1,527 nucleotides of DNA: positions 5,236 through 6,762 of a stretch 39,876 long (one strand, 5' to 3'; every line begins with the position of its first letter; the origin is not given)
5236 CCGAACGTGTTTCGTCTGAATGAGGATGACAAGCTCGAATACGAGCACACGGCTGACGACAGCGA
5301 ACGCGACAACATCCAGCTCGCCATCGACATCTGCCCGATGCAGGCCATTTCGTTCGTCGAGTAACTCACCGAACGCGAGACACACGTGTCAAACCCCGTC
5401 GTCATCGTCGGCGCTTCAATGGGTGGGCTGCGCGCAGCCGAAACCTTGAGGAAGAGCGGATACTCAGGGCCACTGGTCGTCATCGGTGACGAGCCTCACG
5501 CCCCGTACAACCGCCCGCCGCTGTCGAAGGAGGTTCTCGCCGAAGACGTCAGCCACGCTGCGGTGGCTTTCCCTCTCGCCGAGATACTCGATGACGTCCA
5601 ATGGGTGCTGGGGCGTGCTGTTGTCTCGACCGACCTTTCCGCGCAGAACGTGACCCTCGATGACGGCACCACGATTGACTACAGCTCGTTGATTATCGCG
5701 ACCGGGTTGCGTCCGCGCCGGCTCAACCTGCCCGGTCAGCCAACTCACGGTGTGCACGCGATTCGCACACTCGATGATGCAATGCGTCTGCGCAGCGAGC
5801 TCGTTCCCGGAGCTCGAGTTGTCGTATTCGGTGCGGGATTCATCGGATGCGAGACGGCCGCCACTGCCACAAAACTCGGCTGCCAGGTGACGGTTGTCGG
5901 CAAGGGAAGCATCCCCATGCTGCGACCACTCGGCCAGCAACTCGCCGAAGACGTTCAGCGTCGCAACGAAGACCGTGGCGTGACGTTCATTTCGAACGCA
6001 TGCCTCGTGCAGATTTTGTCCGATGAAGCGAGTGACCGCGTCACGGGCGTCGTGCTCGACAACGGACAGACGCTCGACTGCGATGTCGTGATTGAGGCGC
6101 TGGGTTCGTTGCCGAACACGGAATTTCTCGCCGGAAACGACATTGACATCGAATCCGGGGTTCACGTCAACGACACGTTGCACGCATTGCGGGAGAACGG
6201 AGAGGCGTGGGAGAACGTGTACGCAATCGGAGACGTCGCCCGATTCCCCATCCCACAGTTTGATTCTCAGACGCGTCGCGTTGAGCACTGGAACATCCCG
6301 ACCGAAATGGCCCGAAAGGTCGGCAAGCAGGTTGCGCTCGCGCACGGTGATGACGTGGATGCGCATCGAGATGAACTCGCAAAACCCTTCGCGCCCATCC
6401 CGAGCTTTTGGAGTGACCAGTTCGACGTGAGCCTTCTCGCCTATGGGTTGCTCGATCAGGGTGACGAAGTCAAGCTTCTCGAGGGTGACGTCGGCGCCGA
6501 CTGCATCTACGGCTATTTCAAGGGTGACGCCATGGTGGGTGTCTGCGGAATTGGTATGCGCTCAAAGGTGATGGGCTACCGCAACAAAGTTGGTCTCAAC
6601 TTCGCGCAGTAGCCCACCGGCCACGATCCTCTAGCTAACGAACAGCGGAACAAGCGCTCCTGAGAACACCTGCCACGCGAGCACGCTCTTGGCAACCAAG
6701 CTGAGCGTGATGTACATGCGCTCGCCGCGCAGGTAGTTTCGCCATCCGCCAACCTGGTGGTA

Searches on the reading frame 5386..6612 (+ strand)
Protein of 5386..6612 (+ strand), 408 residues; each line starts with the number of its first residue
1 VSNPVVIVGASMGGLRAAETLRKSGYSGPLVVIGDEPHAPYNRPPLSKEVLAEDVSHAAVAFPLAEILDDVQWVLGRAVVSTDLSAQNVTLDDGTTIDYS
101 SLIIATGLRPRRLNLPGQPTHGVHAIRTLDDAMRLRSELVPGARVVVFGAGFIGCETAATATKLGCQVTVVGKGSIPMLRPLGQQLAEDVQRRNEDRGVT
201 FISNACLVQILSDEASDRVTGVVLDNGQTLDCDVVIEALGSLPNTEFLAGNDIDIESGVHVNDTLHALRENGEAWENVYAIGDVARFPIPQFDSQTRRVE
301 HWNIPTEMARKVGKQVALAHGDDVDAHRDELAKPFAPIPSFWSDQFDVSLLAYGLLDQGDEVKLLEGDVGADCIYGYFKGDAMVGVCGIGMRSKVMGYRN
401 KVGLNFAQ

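Call 5: search_protein_families(library=pfam, proteins=[window:5386-6612:+], max_evalue=0.001)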
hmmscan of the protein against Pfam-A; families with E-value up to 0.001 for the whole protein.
window:5386-6612:+ (408 aa): 10 families
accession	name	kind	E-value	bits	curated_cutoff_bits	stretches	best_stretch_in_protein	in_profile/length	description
PF07992.20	Pyr_redox_2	-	2.3e-59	201.6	26.1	1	5-302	3-284/291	Pyridine nucleotide-disulphide oxidoreductase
PF00070.33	Pyr_redox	-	8.7e-19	68.3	22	1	144-225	1-80/82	Pyridine nucleotide-disulphide oxidoreductase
PF13738.12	Pyr_redox_3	-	2.5e-07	30.7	30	1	96-255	122-281/305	Pyridine nucleotide-disulphide oxidoreductase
PF00890.30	FAD_binding_2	-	6.7e-07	29.3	20.4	0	258-285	372-399/414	FAD binding domain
PF01134.28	GIDA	-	1.4e-06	28.1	22.1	0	145-171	2-28/391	Glucose inhibited division protein A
PF14759.12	Reductase_C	-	5e-06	27.4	25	1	341-400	2-61/85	Reductase C-terminal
PF01266.30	DAO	-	8e-06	26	27.9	0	144-175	1-32/353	FAD dependent oxidoreductase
PF13450.12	NAD_binding_8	-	9.9e-06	26.2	21.9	0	147-175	1-29/68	NAD(P)-binding Rossmann-like domain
PF01262.27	AlaDh_PNT_C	-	3.3e-05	23.9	23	1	140-172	26-58/214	Alanine dehydrogenase/PNT, C-terminal domain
PF13241.12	NAD_binding_7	-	0.00094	20.2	22.1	0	142-180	7-45/104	Putative NAD(P)-binding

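Call 8: search_protein_families(library=ncbifam, proteins=[window:5386-6612:+], max_evalue=0.00001)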
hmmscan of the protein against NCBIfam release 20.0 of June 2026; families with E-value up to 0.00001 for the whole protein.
window:5386-6612:+ (408 aa): 45 families (the best 25 are shown)
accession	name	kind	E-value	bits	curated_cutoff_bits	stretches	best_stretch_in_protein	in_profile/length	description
NF042949.2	3PPDioc_HcaD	equivalog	1.2e-62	211.8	450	1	4-356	3-333/386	3-phenylpropionate/cinnamic acid dioxygenase ferredoxin--NAD(+) reductase subunit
NF041682.1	ant_diox_AndAa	equivalog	6.9e-60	202.8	650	1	2-389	3-371/406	anthranilate 1,2-dioxygenase system ferredoxin--NAD(+) reductase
NF007286.0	PRK09754.1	equivalog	1.6e-48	165.4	447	1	4-371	5-347/400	phenylpropionate dioxygenase ferredoxin reductase subunit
NF045765.1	PhenlGlyoxDHPadH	equivalog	8.7e-38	130.3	475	1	6-299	6-289/416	NADH-dependent phenylglyoxylate dehydrogenase subunit epsilon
TIGR02374.1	nitri_red_nirB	equivalog_domain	9.2e-37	126.9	578.35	1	5-286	1-279/794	nitrite reductase large subunit NirB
NF003437.0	PRK04965.1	equivalog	2.2e-30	105.9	392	1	1-286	1-276/378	NADH:flavorubredoxin reductase NorW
TIGR01350.1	lipoamide_DH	equivalog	1.8e-22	79.7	408.8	1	71-286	104-310/461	dihydrolipoyl dehydrogenase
TIGR03385.1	CoA_CoA_reduc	equivalog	1.1e-20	73.8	578.8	1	78-286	78-284/439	CoA-disulfide reductase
NF007123.0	PRK09564.1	equivalog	1.2e-20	73.7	458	1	77-286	77-285/444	CoA-disulfide reductase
NF046103.1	NOXase_Strep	equivalog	1.9e-20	73.3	600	1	82-286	81-282/442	H2O-forming NADH oxidase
NF004991.0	PRK06370.1-3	subfamily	2.6e-19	69.1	620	1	86-285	153-342/509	FAD-containing oxidoreductase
NF005884.0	PRK07846.1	equivalog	1.2e-18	67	501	1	86-285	118-304/454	mycothione reductase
NF011565.0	PRK14989.1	subfamily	1.2e-18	66.6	883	1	5-287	6-285/847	nitrite reductase large subunit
TIGR02053.1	MerA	equivalog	8.3e-18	64.6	454.45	1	67-286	100-309/465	mercury(II) reductase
NF003585.0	PRK05249.1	equivalog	3.3e-17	62.3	465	1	88-288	126-316/464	Si-specific NAD(P)(+) transhydrogenase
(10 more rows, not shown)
